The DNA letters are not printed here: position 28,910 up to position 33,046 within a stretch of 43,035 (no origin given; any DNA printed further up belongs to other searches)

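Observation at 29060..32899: Giant orphan KAP/YobI-type P-loop NTPase with membrane helices inserted in the NTPase fold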

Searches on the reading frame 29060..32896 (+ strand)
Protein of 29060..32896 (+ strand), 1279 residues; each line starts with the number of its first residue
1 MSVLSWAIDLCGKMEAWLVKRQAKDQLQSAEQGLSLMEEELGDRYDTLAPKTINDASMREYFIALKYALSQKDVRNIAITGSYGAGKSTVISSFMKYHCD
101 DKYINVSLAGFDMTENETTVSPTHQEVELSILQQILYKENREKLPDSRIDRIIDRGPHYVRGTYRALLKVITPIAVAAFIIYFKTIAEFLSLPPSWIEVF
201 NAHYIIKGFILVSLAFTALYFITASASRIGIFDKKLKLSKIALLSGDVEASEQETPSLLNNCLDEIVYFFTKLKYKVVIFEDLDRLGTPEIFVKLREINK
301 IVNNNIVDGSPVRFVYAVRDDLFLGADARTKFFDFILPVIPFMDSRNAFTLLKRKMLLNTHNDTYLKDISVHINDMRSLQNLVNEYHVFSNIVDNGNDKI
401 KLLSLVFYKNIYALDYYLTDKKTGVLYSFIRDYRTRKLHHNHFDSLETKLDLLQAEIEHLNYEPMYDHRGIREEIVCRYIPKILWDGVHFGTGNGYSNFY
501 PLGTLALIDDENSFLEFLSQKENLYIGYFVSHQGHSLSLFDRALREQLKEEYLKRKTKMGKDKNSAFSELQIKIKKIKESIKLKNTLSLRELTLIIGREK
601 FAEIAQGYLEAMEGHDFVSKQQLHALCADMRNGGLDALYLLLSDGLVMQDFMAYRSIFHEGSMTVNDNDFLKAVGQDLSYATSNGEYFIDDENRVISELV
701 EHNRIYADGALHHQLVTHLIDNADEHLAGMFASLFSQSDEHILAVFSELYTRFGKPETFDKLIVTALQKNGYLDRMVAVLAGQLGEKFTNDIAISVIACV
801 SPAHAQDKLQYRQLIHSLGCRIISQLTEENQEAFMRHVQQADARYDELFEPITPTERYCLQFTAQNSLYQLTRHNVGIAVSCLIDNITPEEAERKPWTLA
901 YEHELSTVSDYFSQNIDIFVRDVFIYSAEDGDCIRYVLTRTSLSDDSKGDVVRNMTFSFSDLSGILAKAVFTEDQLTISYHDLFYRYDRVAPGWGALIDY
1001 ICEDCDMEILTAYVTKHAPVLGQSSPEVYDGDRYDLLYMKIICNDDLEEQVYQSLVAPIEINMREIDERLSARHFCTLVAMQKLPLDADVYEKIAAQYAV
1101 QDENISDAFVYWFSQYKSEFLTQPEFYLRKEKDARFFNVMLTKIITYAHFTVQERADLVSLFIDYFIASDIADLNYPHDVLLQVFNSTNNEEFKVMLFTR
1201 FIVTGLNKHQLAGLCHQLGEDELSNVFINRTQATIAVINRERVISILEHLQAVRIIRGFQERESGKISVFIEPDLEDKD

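Call 3: search_protein_families(library=pfam, proteins=[window:29060-32896:+], max_evalue=1)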
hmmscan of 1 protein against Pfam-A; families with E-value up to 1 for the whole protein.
window:29060-32896:+ (1279 aa): 8 families
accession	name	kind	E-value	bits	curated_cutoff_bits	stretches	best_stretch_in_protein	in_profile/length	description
PF20693.3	YobI-ATPase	-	1.7e-98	331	27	1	61-427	1-363/363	YobI-like P-loop NTPase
PF07693.20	KAP_NTPase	-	0.003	17.3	20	1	76-302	22-178/293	KAP family P-loop domain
PF05621.17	TniB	-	0.0042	17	22.4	1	60-102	21-63/189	Bacterial TniB protein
PF13191.12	AAA_16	-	0.013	16.4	32.6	1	69-138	19-85/167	AAA ATPase domain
PF13555.12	AAA_29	-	0.059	13.6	27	1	72-91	22-39/61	P-loop containing region of AAA domain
PF24883.2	NPHP3_N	-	0.13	12.9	24.8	1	72-139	20-83/164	Nephrocystin 3, N-terminal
PF00005.33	ABC_tran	-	0.15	13.1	25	1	75-104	12-42/137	ABC transporter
PF13401.12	AAA_22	-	0.16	12.7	27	0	75-110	6-43/130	AAA domain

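Call 4: search_protein_families(library=ncbifam, proteins=[window:29060-32896:+], max_evalue=1)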
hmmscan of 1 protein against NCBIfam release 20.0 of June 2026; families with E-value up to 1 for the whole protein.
window:29060-32896:+ (1279 aa): 5 families
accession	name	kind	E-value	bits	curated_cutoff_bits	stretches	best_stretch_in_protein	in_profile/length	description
TIGR02928.1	TIGR02928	subfamily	0.0036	16.2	181.3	1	55-145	21-107/366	orc1/cdc6 family replication initiation protein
NF006743.0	PRK09270.1-2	equivalog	0.012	14.7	227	1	68-117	21-71/217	nucleoside/nucleotide kinase family protein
TIGR02204.1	MsbA_rel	hypoth_equivalog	0.08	11.6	780.4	1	72-118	364-409/576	ABC transporter, permease/ATP-binding protein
NF008002.0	PRK10727.1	equivalog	0.11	11.5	557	1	605-679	195-268/341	HTH-type transcriptional regulator GalR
NF009891.0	PRK13351.1-1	equivalog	0.12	10.9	597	1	71-96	6-31/681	elongation factor G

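Call 5: search_protein_families(library=padloc, proteins=[window:29060-32896:+], max_evalue=0.01)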
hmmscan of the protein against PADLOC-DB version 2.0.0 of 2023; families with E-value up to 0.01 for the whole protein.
window:29060-32896:+ (1279 aa): 3 families
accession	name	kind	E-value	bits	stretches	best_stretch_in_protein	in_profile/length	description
PDLC02220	Tmn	-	2.3e-175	583.6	1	37-1100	18-1095/1273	-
PDLC03839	LeoA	-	0.0079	13.3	0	68-107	52-89/559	-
PDLC03841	LeoBC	-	0.0089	13.2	0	69-104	72-98/601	-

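Call 21: search_dna_similar(query=window:29060-32896:+, collection=plasmids, mode=protein, max_rows=20, rows=spread)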
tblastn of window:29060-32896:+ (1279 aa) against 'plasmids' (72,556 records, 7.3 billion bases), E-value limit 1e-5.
Records with a match: 646; places in all: 653; records where one place covers at least 80% of the query: 523.
Best place of each record, by identity: 90-95% 1; 60-80% 1; <60% 644.
By first word of the organism name: Escherichia 468; Klebsiella 59; Salmonella 53; Pantoea 15; Shigella 9; Enterobacter 5; Serratia 4; Alteromonas 4; Sinorhizobium 3; Paracoccus 2; and 21 more.
By predicted mobility (MOB-suite, as given by PLSDB): conjugative 483; non-mobilizable 82; mobilizable 81.
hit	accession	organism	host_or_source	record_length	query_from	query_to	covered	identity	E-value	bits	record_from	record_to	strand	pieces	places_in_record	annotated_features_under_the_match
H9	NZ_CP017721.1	Salmonella enterica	food,mango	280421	1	1279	100%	90.5%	0e+0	2267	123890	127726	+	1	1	DNA-binding protein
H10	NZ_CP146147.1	Klebsiella pneumoniae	Homo sapiens,Microbial sequencing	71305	38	1094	83%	28.9%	3e-107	382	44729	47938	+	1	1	hypothetical protein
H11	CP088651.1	Escherichia coli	Homo sapiens,blood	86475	38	1094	83%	28.9%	3e-107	382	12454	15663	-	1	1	pcar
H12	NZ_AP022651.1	Escherichia coli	Homo sapiens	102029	38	1094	83%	28.9%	3e-107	382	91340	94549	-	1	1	hypothetical protein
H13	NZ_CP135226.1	Escherichia coli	Homo sapiens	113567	38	1094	83%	28.9%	3e-107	382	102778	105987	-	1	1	hypothetical protein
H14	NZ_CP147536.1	Escherichia coli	Homo sapiens,bloodstream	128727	38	1094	83%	28.9%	3e-107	382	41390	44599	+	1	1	hypothetical protein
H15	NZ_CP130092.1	Salmonella enterica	urine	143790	38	1094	83%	28.9%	3e-107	382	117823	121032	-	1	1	hypothetical protein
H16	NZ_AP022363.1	Escherichia coli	Homo sapiens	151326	38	1094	83%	28.9%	3e-107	382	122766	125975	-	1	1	hypothetical protein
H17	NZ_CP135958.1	Escherichia coli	Gallus gallus,Chicken heart (Gallus ...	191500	38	1094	83%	28.9%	3e-107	382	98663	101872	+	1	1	hypothetical protein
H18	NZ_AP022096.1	Escherichia coli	-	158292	38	1094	83%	28.9%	4e-107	382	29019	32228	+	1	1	hypothetical protein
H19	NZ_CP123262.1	Escherichia coli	chicken,individual chicken feces,feces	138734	38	1094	83%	28.9%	4e-107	382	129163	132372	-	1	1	pcar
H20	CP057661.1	Escherichia coli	culture,Pooled sheep faecal samples ...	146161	38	1094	83%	28.9%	9e-106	378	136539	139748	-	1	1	pcar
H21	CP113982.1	Escherichia coli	Canis lupus familiaris,Intrauterine ...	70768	45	1133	85%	27.4%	2e-90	331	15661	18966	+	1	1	hypothetical protein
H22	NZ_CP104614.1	Escherichia coli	cell culture,chicken feces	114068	45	1133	85%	27.4%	4e-90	330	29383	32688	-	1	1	anti-phage transmembrane ATPase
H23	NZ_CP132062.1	Escherichia coli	yak,stool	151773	45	1133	85%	27.4%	4e-90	330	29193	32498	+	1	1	anti-phage transmembrane ATPase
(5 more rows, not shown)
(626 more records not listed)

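Call 23: get_annotated_region(hit=H22, flank=4000)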
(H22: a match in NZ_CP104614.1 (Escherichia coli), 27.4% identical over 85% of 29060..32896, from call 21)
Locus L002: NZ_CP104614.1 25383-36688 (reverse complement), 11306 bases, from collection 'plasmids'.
description: Escherichia coli strain AHM8C212RI plasmid pHNAH8212R-1, complete sequence
organism: Escherichia coli (NCBI taxid 562)
taxonomy: Bacteria; Pseudomonadota; Gammaproteobacteria; Enterobacterales; Enterobacteriaceae; Escherichia; Escherichia coli
host: -; source: cell culture,chicken feces; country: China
typing (MOB-suite, as given by PLSDB): conjugative; replicon IncFIB,IncFIC,rep_cluster_2244; relaxase MOBF; mating-pair formation MPF_F
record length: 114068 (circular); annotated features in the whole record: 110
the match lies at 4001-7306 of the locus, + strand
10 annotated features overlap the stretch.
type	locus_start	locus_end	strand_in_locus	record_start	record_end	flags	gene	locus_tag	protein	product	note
CDS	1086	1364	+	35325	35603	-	yacB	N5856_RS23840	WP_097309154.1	type II toxin-antitoxin system toxin YacB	-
CDS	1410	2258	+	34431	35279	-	-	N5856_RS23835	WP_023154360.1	3'-5' exonuclease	-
CDS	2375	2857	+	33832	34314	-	-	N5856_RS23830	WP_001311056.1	hypothetical protein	-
CDS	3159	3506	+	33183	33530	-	-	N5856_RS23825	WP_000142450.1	DUF6404 family protein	-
CDS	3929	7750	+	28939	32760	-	-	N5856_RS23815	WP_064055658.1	anti-phage transmembrane ATPase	-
CDS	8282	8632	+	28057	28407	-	-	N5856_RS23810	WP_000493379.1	hypothetical protein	-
CDS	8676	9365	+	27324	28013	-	-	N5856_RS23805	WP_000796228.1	hypothetical protein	-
CDS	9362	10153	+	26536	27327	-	-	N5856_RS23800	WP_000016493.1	site-specific integrase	GO:0015074 - DNA integration [Evidence IEA]; GO:0006310 - DNA recombination [Evidence IEA]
CDS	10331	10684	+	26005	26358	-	cmi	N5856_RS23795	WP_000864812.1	colicin M immunity protein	-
CDS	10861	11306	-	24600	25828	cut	-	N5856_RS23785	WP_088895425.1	IS3-like element IS2 family transposase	GO:0006313 - DNA transposition [Evidence IEA]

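Call 24: get_annotated_region(hit=H11, flank=4000)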
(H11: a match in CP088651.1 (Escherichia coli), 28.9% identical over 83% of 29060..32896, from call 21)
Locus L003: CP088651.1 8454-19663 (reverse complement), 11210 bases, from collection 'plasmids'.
description: Escherichia coli strain C16EC0672 plasmid pC16EC0672-1, complete sequence
organism: Escherichia coli (NCBI taxid 562)
taxonomy: Bacteria; Pseudomonadota; Gammaproteobacteria; Enterobacterales; Enterobacteriaceae; Escherichia; Escherichia coli
host: -; source: Homo sapiens,blood; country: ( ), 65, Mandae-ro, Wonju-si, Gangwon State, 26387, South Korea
typing (MOB-suite, as given by PLSDB): mobilizable; replicon IncFIB,IncFII,IncQ1; mating-pair formation MPF_F
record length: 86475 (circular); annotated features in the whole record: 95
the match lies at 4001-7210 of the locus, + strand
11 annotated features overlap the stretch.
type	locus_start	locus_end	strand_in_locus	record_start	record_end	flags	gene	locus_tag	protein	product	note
CDS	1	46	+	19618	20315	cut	-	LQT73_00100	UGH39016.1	IS1-like element IS1A family transposase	-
CDS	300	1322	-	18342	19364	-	-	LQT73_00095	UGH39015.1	DNA helicase UvrD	-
CDS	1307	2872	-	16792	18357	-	-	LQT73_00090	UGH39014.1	AAA family ATPase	-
CDS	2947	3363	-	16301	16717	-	-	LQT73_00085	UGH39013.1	type II toxin-antitoxin system VapC family toxin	-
CDS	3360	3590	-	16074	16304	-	vapB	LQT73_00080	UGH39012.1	type II toxin-antitoxin system VapB family antitoxin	-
CDS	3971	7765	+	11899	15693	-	-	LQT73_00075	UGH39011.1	pcar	-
CDS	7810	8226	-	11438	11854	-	-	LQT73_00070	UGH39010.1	type II toxin-antitoxin system VapC family toxin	-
CDS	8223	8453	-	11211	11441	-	vapB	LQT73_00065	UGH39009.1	type II toxin-antitoxin system VapB family antitoxin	-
CDS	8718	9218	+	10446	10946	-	-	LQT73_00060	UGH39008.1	hypothetical protein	-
CDS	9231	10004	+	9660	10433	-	-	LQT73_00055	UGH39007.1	hypothetical protein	-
CDS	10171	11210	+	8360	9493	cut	-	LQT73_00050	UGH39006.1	DUF3800 domain-containing protein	-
